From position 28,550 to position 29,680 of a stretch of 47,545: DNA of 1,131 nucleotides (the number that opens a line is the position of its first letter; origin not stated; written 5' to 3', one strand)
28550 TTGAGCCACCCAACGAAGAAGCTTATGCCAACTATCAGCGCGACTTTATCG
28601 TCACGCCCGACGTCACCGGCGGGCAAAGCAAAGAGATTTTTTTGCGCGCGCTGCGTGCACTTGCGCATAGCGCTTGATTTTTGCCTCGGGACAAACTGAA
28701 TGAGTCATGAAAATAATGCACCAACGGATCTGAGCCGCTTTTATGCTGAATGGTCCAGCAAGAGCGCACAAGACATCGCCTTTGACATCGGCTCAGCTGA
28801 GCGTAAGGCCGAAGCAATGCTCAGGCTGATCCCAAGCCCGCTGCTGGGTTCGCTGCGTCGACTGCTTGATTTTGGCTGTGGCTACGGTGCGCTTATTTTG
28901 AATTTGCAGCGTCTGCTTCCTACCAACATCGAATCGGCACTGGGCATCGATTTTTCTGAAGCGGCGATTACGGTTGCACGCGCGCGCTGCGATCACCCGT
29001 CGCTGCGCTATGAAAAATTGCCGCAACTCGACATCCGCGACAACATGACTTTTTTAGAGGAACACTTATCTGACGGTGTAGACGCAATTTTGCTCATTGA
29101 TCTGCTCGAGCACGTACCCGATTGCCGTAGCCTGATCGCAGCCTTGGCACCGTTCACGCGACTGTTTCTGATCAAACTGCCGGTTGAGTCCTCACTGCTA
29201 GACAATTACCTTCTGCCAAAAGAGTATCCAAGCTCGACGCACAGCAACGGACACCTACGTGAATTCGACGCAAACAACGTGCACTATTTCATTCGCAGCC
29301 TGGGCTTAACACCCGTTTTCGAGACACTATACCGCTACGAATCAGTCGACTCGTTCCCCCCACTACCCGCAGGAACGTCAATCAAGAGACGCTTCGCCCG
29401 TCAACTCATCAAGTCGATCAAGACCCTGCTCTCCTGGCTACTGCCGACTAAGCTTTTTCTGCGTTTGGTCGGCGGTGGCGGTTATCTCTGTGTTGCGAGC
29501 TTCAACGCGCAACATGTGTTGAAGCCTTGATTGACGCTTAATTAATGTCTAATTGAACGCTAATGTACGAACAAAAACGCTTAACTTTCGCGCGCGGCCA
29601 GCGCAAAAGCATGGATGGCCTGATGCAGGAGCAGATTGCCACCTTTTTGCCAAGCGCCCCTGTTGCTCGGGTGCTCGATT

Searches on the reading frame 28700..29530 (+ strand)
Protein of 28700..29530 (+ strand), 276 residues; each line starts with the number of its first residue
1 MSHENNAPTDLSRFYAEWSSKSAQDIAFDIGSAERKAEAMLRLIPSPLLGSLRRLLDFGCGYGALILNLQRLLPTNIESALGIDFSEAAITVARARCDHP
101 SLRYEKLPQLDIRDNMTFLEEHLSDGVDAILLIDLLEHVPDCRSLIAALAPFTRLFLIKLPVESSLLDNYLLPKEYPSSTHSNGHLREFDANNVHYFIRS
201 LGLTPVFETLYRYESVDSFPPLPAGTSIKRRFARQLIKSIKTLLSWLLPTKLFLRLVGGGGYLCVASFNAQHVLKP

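Call 4: search_protein_families(library=ncbifam, proteins=[window:28700-29530:+])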
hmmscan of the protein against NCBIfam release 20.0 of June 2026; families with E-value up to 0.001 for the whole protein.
window:28700-29530:+ (276 aa): 6 families
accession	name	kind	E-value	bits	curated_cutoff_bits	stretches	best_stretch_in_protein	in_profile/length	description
TIGR01983.1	UbiG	equivalog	1.6e-07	30.9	102.95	1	53-150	51-140/228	bifunctional 2-polyprenyl-6-hydroxyphenol methylase/3-demethylubiquinol 3-O-methyltransferase UbiG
TIGR04074.1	bacter_Hen1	equivalog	1.7e-07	30.1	340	1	52-143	283-372/462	3' terminal RNA ribose 2'-O-methyltransferase Hen1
NF001244.0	PRK00216.1-5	equivalog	0.00023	20.5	216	1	54-99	51-95/236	bifunctional demethylmenaquinone methyltransferase/2-methoxy-6-polyprenyl-1,4-benzoquinol methylase UbiE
NF040539.1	AST_met_ArsM_2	exception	0.00059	19.7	240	1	51-98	56-102/262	putative arsinothricin biosynthesis methyltransferase ArsM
NF050150.1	RiPP_MTase_ApyS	equivalog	0.00062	19.1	400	1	51-135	141-224/323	RiPP biosynthesis methyltransferase ApyS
NF045667.1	MTase_DVU1556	equivalog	0.00065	19.2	155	1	53-114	24-82/213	DVU_1556 family methyltransferase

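Call 6: search_protein_families(library=pfam, proteins=[window:28700-29530:+])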
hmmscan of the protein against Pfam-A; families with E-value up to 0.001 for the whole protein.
window:28700-29530:+ (276 aa): 6 families
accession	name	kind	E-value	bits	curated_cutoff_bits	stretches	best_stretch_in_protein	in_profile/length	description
PF13489.12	Methyltransf_23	-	1.2e-10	41.8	27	1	39-201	12-157/164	Methyltransferase domain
PF13847.12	Methyltransf_31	-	5e-10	39.7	27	1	53-147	5-95/145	Methyltransferase domain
PF08242.18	Methyltransf_12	-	1.1e-09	39.3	30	1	56-149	1-88/98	Methyltransferase domain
PF13649.12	Methyltransf_25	-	2.1e-08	35.2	27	1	56-149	2-89/97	Methyltransferase domain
PF08241.18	Methyltransf_11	-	4.1e-07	31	21.2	1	56-148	1-82/95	Methyltransferase domain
PF05175.20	MTS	-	3.3e-05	24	23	1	38-107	21-85/170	Methyltransferase small domain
